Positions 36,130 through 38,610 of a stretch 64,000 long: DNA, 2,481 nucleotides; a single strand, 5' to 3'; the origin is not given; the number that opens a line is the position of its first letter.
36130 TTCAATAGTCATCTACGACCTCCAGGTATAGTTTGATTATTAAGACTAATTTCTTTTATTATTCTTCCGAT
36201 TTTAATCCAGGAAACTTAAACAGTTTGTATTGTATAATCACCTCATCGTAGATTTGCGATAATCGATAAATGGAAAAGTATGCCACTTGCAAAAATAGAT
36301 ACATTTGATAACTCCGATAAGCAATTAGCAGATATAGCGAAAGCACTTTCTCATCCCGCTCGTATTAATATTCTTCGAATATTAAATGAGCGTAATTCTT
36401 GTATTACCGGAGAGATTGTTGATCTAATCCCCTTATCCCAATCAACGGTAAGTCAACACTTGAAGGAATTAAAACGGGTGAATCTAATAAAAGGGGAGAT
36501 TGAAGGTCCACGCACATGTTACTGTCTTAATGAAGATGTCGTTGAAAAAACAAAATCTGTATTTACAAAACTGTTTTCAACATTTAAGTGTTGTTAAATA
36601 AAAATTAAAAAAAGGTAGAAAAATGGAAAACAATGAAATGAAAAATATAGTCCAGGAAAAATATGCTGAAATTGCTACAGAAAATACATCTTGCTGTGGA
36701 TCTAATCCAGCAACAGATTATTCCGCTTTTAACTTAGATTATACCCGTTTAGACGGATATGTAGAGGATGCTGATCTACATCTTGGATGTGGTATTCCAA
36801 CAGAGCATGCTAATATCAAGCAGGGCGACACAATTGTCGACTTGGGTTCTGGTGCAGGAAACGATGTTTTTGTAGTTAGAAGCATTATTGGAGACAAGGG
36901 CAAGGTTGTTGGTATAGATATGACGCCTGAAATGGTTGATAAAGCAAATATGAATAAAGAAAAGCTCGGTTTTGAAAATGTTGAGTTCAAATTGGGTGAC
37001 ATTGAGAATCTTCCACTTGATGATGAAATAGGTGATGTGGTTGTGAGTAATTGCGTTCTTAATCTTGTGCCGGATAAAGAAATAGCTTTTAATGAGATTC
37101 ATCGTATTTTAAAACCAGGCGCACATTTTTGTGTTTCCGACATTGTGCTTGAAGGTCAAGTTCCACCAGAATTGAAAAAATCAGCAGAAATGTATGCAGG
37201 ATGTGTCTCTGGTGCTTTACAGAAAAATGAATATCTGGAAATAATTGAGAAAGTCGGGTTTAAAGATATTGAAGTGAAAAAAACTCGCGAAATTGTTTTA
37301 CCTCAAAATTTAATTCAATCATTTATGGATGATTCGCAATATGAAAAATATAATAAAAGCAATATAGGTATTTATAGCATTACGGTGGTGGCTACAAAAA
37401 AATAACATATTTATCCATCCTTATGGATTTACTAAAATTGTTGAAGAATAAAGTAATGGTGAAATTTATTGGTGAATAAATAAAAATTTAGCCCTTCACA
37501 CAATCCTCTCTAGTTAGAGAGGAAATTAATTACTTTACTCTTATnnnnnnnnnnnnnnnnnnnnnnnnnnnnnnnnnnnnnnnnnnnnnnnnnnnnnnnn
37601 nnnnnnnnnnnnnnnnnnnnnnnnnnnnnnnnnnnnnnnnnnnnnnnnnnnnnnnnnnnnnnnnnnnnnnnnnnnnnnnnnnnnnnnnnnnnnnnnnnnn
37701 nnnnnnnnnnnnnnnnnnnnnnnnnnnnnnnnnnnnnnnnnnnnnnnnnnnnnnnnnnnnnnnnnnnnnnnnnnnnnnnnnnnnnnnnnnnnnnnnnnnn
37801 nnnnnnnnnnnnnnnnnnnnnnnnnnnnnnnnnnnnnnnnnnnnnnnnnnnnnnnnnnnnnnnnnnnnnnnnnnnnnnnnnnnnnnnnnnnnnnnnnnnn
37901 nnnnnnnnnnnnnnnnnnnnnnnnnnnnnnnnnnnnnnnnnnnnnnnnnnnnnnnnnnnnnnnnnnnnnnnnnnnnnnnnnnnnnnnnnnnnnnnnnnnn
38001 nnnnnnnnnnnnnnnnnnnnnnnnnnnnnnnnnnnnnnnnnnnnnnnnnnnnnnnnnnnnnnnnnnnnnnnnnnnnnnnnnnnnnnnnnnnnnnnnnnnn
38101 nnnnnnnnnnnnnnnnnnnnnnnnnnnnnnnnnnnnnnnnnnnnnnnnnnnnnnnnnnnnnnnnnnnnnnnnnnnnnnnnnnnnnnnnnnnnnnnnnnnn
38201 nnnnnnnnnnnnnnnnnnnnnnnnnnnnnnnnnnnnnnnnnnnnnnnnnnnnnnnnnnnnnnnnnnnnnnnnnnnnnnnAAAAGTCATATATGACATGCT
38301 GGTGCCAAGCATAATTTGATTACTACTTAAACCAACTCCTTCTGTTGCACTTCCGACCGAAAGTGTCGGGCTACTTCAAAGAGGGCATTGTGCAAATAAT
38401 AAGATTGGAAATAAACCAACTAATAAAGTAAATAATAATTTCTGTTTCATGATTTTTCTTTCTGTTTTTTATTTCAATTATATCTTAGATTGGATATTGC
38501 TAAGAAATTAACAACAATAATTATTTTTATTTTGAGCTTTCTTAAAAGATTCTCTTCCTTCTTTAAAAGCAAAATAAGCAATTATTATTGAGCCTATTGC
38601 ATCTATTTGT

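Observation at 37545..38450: In-frame UGA joins a signal peptide to an outer-membrane beta-barrel, giving an N-terminal C-x-x-U motif: candidate selenoprotein at the end of a metal-efflux operon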

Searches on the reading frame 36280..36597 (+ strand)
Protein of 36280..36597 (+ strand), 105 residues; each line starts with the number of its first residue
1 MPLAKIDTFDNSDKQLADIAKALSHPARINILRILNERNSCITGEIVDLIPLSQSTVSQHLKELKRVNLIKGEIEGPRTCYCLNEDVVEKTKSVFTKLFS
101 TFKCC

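Call 4: search_protein_families(library=pfam, proteins=[window:36280-36597:+], max_evalue=0.01)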
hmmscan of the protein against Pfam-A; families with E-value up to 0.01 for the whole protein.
window:36280-36597:+ (105 aa): 6 families
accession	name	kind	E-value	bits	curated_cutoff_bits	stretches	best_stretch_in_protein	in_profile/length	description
PF01022.26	HTH_5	-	2.5e-11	43.7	22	1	25-71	1-46/47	Bacterial regulatory protein, arsR family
PF12840.13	HTH_20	-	2e-10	40.9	27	1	23-72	1-50/51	Helix-turn-helix domain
PF01047.28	MarR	-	6.1e-05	23.3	24.6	1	28-70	5-47/59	MarR family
PF12802.13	MarR_2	-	0.00027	21.5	27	1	27-71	6-51/61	MarR family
PF13412.12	HTH_24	-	0.0061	16.6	21.9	1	28-71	5-48/48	Winged helix-turn-helix DNA-binding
PF01316.27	Arg_repressor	-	0.0067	16.6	27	0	31-86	10-67/70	Arginine repressor, DNA binding domain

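Call 5: search_protein_families(library=ncbifam, proteins=[window:36280-36597:+], max_evalue=0.01)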
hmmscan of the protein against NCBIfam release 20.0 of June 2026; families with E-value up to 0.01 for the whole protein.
window:36280-36597:+ (105 aa): 13 families
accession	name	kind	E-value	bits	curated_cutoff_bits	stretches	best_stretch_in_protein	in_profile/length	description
NF033788.1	HTH_metalloreg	subfamily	1.3e-19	69.7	55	1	17-89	2-74/77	metalloregulator ArsR/SmtB family transcription factor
NF033789.1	repress_SdpR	subfamily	7e-15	54.7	100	1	21-97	3-78/79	autorepressor SdpR family transcription factor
NF045707.1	Dbac_1936_reg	equivalog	4.8e-13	49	115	1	14-88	5-78/99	ArsR/SmtB-type metalloregulator TsoR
NF041413.1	ArsR_Rv2640c_fam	equivalog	2.4e-10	40.8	155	1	10-95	26-113/118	Rv2640c family ArsR-like transcriptional regulator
NF053755.1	MsvR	equivalog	1.7e-08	34.5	220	1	20-74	7-60/236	transcriptional factor MsvR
NF052532.1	TransRegPagRBaca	equivalog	2e-08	34.2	170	1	17-91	18-91/99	transcriptional repressor PagR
NF047906.1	CdPbTransRegCmtR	equivalog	1.1e-07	31.7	150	1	9-90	4-84/104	Cd(II)/Pb(II)-sensing metalloregulatory transcriptional regulator CmtR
NF040642.1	sulf_sens_BigR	equivalog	1.7e-07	31.2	155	1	14-100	8-90/95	sulfite-sensing transcriptional repressor BigR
NF004170.0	PRK05638.1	equivalog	2.8e-05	22.9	421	1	27-82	372-428/442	threonine synthase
TIGR01529.1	argR_whole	equivalog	0.0037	17.3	130.45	1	51-101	32-79/146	arginine repressor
NF040939.2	trans_reg_lrs14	equivalog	0.0045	17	90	1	29-75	24-71/103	Lrs14 family HTH-type transcriptional regulator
NF007528.0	PRK10141.1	subfamily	0.0048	16.7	97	1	19-87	9-77/117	metalloregulator ArsR/SmtB family transcription factor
NF007416.0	PRK09954.1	equivalog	0.008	15.2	561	1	30-73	7-50/362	sugar kinase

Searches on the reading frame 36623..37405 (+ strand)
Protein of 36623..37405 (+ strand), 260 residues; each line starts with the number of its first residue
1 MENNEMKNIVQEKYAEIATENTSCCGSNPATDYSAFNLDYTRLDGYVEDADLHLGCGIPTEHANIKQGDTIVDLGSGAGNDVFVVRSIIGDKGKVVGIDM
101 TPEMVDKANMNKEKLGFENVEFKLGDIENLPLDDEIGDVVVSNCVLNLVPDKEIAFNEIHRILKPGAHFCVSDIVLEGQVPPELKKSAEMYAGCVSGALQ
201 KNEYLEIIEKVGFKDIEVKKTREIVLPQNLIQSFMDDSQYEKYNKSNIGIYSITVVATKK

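Call 4: search_protein_families(library=pfam, proteins=[window:36623-37405:+], max_evalue=0.01)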
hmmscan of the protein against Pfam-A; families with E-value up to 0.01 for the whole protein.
window:36623-37405:+ (260 aa): 17 families
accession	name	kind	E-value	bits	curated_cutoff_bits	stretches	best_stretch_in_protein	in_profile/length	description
PF13847.12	Methyltransf_31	-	1.9e-40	138.3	27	1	65-211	1-144/145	Methyltransferase domain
PF08241.18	Methyltransf_11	-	1.9e-20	73.8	21.2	1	72-170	1-94/95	Methyltransferase domain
PF13649.12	Methyltransf_25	-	5.6e-19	69.1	27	1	71-166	1-96/97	Methyltransferase domain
PF01209.24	Ubie_methyltran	-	3.8e-17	62.9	20.1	1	63-174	43-154/233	ubiE/COQ5 methyltransferase family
PF08242.18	Methyltransf_12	-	9.7e-12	45.9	30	1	72-169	1-98/98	Methyltransferase domain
PF01135.25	PCMT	-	6.8e-11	42.8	20.3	1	60-126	66-132/210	Protein-L-isoaspartate(D-aspartate) O-methyltransferase (PCMT)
PF13489.12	Methyltransf_23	-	1.3e-08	35.2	27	1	64-176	19-121/164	Methyltransferase domain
PF13679.12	Methyltransf_32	-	8.6e-07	29.4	27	1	66-132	24-94/143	Methyltransferase domain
PF06325.19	PrmA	-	1.8e-06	28.1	22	1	65-176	159-263/296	Ribosomal protein L11 methyltransferase (PrmA)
PF05148.21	Methyltransf_8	-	2.9e-05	24.5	27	1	122-174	108-159/219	Hypothetical methyltransferase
PF01728.25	FtsJ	-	9.5e-05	22.8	24.1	1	62-165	15-90/181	FtsJ-like methyltransferase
PF01170.24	UPF0020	-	0.00087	19.5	22.3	1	93-143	77-128/197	RMKL-like, methyltransferase domain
PF08003.17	Methyltransf_9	-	0.001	18.6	23.8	1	62-236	110-283/315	Protein of unknown function (DUF1698)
PF08123.19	DOT1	-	0.0024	17.9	23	1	61-114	36-88/205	Histone methylation protein DOT1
PF01269.23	Fibrillarin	-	0.0042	16.7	27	1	61-106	65-110/227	Fibrillarin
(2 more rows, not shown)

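Call 5: search_protein_families(library=ncbifam, proteins=[window:36623-37405:+], max_evalue=0.01)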
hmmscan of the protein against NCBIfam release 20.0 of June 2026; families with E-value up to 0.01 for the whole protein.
window:36623-37405:+ (260 aa): 62 families (the best 25 are shown)
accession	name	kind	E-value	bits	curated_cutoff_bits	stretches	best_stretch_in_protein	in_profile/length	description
NF008823.0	PRK11873.1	subfamily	8.4e-95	317.3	263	1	1-259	2-267/272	arsenite methyltransferase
NF041537.1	ArsM_AhpD_UU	exception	9.9e-50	169.2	510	1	3-218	10-227/345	arsenite methyltransferase/AhpD domain selenoprotein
NF047649.1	MTase_UXPK_star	exception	4.4e-47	160.4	460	1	2-219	9-229/283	methyltransferase/UXPK-star double selenoprotein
NF041536.1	ArsM_DUF2284_UU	exception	8.5e-47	159.5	575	1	3-219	10-228/459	arsenite methyltransferase/DUF2284 domain selenoprotein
NF040538.1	methyl_ArsM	equivalog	1.5e-42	146.1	500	2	133-223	168-260/356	arsinothricin biosynthesis methyltransferase ArsM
NF038099.1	AsSugarArsM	exception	8.1e-29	100.8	400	1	10-225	6-225/321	arsenosugar biosynthesis arsenite methyltransferase ArsM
NF040539.1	AST_met_ArsM_2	exception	3.9e-26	92.4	240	1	67-220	56-212/262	putative arsinothricin biosynthesis methyltransferase ArsM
NF045667.1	MTase_DVU1556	equivalog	1.8e-25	89.7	155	1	61-214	16-161/213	DVU_1556 family methyltransferase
NF001244.0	PRK00216.1-5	equivalog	1.6e-16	60.3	216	1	62-192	43-172/236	bifunctional demethylmenaquinone methyltransferase/2-methoxy-6-polyprenyl-1,4-benzoquinol methylase UbiE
TIGR01934.1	MenG_MenH_UbiE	subfamily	8e-15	54.7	158.35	1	62-191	34-159/223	ubiquinone/menaquinone biosynthesis methyltransferase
NF052510.1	methyltran_MpqE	exception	1.2e-14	54.3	335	1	61-170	40-150/234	methyl-plastoquinone biosynthesis methyltransferase MpqE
NF001243.0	PRK00216.1-4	equivalog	1.2e-14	54.2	235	1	63-169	43-149/237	demethylmenaquinone methyltransferase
NF001240.0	PRK00216.1-1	equivalog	5.7e-14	51.8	378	1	61-173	57-170/251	bifunctional demethylmenaquinone methyltransferase/2-methoxy-6-polyprenyl-1,4-benzoquinol methylase UbiE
TIGR02072.1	BioC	equivalog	9.2e-14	51.8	184.95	1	69-221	36-179/244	malonyl-ACP O-methyltransferase BioC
TIGR02752.1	MenG_heptapren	equivalog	3.1e-13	49.8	419.85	1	63-170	41-148/231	demethylmenaquinone methyltransferase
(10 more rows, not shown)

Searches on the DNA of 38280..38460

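Call 63: search_rna_families(source=window, start=38280, end=38460, threshold=evalue, max_evalue=10)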
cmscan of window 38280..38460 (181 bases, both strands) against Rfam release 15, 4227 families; matches with E-value up to 10: 1.
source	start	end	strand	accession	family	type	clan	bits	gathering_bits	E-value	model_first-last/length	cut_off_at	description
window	38353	38420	+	RF03002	lysM-Prevotella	Cis-reg;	-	15.9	66.6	5.1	1-66/66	no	lysM-Prevotella RNA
